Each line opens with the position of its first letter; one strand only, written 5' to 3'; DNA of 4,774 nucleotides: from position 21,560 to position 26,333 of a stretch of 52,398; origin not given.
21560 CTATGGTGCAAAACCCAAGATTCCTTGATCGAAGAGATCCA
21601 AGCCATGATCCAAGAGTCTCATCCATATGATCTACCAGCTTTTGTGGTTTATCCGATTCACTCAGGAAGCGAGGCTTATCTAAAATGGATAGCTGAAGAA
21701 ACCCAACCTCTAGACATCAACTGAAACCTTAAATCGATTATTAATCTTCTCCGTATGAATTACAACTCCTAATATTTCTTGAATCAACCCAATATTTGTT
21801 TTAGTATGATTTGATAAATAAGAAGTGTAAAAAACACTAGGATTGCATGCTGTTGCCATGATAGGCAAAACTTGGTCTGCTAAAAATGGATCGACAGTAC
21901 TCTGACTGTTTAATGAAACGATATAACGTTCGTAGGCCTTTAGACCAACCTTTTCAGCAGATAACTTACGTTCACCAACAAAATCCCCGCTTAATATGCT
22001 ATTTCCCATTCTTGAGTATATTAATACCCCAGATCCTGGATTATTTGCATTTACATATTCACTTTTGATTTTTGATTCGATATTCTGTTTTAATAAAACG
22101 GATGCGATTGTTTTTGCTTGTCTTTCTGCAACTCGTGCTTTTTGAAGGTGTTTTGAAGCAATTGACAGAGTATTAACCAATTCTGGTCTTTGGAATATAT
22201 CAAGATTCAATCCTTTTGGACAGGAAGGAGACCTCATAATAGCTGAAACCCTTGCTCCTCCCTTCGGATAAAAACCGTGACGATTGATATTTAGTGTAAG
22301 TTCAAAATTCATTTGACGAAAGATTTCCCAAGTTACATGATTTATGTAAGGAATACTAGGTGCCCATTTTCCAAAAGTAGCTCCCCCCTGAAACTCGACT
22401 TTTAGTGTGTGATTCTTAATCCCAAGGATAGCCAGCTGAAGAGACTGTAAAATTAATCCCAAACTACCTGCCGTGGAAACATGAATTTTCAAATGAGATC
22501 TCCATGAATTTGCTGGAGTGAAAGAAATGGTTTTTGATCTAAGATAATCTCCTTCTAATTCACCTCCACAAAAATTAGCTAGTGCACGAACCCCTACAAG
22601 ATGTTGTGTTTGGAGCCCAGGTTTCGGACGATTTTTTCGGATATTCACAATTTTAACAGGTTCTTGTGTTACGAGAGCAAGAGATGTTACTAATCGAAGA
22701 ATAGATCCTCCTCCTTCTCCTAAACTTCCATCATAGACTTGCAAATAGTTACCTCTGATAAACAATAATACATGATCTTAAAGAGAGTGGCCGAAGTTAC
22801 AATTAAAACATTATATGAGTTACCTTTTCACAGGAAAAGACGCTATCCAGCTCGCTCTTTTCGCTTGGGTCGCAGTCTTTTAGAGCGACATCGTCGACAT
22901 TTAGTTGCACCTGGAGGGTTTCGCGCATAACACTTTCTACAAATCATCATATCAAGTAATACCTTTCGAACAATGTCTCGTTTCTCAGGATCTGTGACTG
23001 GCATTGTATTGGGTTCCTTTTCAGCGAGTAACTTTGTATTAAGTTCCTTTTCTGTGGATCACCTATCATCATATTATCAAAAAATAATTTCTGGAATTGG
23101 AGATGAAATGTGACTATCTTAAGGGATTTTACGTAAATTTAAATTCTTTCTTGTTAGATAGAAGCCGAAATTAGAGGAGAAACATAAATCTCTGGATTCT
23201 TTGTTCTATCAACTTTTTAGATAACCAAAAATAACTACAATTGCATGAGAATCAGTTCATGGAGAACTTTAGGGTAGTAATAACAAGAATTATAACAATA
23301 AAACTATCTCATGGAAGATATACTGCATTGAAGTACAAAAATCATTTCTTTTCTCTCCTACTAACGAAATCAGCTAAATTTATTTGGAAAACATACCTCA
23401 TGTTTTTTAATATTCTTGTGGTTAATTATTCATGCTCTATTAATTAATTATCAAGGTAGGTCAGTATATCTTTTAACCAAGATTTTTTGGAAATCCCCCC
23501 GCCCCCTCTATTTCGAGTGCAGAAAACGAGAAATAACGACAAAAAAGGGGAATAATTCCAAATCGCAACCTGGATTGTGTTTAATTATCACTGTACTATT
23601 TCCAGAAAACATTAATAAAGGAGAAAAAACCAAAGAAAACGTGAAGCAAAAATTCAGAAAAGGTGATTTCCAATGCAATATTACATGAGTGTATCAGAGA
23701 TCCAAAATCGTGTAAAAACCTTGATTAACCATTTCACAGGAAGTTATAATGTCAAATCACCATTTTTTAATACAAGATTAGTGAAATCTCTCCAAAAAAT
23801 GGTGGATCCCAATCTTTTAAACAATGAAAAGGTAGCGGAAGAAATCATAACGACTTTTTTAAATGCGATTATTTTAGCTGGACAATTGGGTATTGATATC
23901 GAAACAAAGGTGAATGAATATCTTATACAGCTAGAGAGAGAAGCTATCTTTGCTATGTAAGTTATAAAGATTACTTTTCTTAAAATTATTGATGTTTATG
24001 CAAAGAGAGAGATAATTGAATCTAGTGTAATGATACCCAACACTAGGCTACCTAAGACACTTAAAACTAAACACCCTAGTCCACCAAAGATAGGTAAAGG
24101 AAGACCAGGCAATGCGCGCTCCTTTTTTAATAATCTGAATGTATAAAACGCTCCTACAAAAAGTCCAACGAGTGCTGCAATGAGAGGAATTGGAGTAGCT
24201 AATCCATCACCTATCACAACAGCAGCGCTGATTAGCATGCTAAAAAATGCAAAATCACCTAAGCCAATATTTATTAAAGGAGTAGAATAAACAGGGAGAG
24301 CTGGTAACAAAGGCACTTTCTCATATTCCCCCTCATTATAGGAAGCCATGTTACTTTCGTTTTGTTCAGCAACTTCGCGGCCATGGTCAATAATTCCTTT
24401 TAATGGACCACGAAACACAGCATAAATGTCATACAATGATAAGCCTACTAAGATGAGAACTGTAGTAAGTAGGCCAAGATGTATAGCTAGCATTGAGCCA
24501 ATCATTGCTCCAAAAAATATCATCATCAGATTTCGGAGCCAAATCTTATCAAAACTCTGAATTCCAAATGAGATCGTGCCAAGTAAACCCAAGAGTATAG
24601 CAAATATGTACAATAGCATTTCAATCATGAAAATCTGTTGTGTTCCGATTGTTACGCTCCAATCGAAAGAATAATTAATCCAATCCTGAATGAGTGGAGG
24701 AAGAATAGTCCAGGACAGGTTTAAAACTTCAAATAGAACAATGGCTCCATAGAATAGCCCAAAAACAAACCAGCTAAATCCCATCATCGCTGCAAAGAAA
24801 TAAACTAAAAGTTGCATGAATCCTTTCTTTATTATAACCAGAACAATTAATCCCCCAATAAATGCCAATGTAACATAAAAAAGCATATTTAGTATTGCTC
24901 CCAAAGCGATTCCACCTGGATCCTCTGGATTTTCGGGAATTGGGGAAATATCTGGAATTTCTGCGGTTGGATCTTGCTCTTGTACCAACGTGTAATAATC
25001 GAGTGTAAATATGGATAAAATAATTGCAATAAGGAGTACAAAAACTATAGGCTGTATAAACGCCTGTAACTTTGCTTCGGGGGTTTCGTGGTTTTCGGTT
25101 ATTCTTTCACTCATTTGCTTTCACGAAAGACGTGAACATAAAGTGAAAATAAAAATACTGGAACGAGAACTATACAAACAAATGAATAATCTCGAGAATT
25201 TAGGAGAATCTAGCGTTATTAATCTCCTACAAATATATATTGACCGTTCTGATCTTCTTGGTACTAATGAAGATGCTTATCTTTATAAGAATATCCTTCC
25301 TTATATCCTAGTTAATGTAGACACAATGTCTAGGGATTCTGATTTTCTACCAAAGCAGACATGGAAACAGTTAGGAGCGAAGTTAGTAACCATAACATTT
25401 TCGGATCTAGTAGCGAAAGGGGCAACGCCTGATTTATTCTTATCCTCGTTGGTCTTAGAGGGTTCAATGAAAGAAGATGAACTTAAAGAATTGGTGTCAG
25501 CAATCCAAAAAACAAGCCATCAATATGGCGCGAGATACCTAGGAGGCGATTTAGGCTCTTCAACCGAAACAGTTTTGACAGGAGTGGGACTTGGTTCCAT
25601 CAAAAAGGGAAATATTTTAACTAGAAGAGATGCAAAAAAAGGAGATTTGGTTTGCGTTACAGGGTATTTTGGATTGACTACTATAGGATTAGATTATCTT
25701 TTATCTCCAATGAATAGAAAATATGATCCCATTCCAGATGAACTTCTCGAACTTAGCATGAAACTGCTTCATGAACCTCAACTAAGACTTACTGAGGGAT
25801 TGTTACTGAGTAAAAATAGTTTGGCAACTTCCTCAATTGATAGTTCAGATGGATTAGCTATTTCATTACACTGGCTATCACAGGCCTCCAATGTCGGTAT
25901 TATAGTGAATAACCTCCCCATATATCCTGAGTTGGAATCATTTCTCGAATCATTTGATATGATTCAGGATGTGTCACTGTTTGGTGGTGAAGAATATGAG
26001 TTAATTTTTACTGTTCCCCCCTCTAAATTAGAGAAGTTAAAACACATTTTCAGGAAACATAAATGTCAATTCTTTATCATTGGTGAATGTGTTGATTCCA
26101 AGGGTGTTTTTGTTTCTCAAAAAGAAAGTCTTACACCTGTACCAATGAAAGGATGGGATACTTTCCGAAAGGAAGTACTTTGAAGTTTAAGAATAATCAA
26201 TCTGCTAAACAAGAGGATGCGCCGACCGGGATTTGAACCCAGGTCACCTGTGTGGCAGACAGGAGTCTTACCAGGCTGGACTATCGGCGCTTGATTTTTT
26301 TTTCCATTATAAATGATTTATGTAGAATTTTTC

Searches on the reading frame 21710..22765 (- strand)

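Call 49: search_protein_families(library=pfam, proteins=[window:21710-22765:-], max_evalue=0.1)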
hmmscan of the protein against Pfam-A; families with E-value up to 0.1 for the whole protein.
window:21710-22765:- (351 aa): 2 families
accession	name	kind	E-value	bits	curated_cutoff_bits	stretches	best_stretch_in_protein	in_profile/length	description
PF01137.26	RTC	-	2.7e-58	197.2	27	1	16-336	2-219/221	RNA 3'-terminal phosphate cyclase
PF05189.18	RTC_insert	-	1.4e-08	35.5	23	1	208-279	18-95/102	RNA 3'-terminal phosphate cyclase (RTC), insert domain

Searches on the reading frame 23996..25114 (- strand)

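Call 49: search_protein_families(library=pfam, proteins=[window:23996-25114:-], max_evalue=0.1)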
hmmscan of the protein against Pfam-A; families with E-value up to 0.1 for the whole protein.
window:23996-25114:- (372 aa): 2 families
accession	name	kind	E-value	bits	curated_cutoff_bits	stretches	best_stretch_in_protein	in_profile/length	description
PF01080.22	Presenilin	-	1.7e-15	57.2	34.3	2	263-351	327-399/408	Presenilin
PF06550.16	SPP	-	0.00055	20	23.9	1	278-345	200-270/283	Signal-peptide peptidase, presenilin aspartyl protease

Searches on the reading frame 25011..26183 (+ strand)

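Call 49: search_protein_families(library=pfam, proteins=[window:25011-26183:+], max_evalue=0.1)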
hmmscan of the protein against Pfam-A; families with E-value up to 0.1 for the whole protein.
window:25011-26183:+ (390 aa): 2 families
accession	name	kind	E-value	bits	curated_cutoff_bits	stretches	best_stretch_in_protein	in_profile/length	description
PF00586.29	AIRS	-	3.1e-13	50.6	24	1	98-195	14-110/112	AIR synthase related protein, N-terminal domain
PF02769.27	AIRS_C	-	1.2e-07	32.5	23.1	1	265-368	53-153/156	AIR synthase related protein, C-terminal domain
